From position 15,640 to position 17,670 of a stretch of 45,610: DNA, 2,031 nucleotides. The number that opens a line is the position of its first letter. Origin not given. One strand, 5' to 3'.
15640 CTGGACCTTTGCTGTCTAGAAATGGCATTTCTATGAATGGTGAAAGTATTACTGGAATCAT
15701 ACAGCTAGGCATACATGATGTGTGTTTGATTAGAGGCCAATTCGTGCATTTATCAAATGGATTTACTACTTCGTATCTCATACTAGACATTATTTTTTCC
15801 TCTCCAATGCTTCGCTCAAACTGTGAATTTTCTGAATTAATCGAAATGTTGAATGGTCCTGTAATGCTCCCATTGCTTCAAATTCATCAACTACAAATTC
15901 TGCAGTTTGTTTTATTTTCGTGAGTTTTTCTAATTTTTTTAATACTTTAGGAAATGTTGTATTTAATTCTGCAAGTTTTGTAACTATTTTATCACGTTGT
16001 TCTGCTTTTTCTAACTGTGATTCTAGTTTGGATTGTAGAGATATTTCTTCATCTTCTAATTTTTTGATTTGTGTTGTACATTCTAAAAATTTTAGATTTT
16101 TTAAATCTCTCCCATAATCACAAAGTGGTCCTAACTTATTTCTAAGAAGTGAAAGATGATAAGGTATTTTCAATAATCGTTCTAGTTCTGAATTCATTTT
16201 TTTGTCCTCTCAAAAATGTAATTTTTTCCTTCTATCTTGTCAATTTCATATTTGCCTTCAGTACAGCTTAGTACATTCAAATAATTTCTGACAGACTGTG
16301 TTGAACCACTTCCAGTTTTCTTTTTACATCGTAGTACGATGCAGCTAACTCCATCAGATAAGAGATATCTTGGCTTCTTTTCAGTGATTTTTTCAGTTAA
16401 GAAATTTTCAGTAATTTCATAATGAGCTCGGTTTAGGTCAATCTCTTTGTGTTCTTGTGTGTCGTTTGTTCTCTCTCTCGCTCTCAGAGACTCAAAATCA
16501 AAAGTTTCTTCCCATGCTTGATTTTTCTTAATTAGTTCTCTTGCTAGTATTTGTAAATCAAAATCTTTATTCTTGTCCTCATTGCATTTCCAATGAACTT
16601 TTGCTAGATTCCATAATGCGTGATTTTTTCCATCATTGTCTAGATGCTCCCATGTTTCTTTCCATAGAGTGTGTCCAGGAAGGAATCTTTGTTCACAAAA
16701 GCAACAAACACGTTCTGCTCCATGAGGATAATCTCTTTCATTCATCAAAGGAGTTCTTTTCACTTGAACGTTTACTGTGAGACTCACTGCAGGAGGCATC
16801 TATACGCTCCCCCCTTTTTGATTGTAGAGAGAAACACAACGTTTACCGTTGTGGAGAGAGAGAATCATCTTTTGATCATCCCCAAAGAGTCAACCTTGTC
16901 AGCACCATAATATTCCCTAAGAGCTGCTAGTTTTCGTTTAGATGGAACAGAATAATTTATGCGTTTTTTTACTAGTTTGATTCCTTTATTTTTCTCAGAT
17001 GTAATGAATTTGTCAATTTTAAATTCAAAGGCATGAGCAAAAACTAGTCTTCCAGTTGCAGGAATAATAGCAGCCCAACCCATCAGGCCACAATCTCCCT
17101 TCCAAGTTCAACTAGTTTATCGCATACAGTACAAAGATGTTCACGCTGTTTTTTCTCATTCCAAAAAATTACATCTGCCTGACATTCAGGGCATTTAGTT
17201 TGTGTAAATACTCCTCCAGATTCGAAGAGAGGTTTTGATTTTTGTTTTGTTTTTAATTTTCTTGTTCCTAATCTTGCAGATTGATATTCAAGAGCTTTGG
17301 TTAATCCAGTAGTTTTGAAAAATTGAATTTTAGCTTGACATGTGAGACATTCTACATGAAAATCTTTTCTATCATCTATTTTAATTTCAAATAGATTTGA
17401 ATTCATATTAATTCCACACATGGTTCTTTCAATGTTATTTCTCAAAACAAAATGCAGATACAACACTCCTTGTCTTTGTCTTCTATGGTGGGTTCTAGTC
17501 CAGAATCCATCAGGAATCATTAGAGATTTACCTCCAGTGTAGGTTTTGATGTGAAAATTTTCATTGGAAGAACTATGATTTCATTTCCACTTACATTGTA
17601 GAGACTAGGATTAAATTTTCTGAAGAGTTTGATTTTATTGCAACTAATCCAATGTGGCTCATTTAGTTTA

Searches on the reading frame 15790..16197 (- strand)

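Call 26: search_protein_families(library=pfam, max_evalue=0.01, proteins=[window:15790-16197:-])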
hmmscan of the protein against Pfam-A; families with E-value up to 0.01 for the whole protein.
window:15790-16197:- (135 aa): 1 family
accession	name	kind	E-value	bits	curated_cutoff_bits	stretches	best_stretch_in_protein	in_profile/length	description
PF13093.11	FTA4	-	0.0047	17.2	24.8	1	34-110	98-165/199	Kinetochore complex Fta4 of Sim4 subunit, or CENP-50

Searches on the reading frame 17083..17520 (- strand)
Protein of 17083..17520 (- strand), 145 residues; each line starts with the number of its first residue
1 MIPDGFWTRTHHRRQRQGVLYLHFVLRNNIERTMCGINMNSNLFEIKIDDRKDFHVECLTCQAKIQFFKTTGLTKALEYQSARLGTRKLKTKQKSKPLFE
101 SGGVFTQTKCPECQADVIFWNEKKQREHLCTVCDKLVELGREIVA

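Call 27: search_protein_families(library=pfam, max_evalue=0.01, proteins=[window:17083-17520:-])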
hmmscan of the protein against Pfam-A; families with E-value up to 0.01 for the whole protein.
window:17083-17520:- (145 aa): 1 family
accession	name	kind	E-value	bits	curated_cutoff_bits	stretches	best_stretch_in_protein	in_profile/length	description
PF06677.18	Auto_anti-p27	-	0.0068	16.9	24.1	1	99-134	7-40/40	Sjogren's syndrome/scleroderma autoantigen 1 (Autoantigen p27)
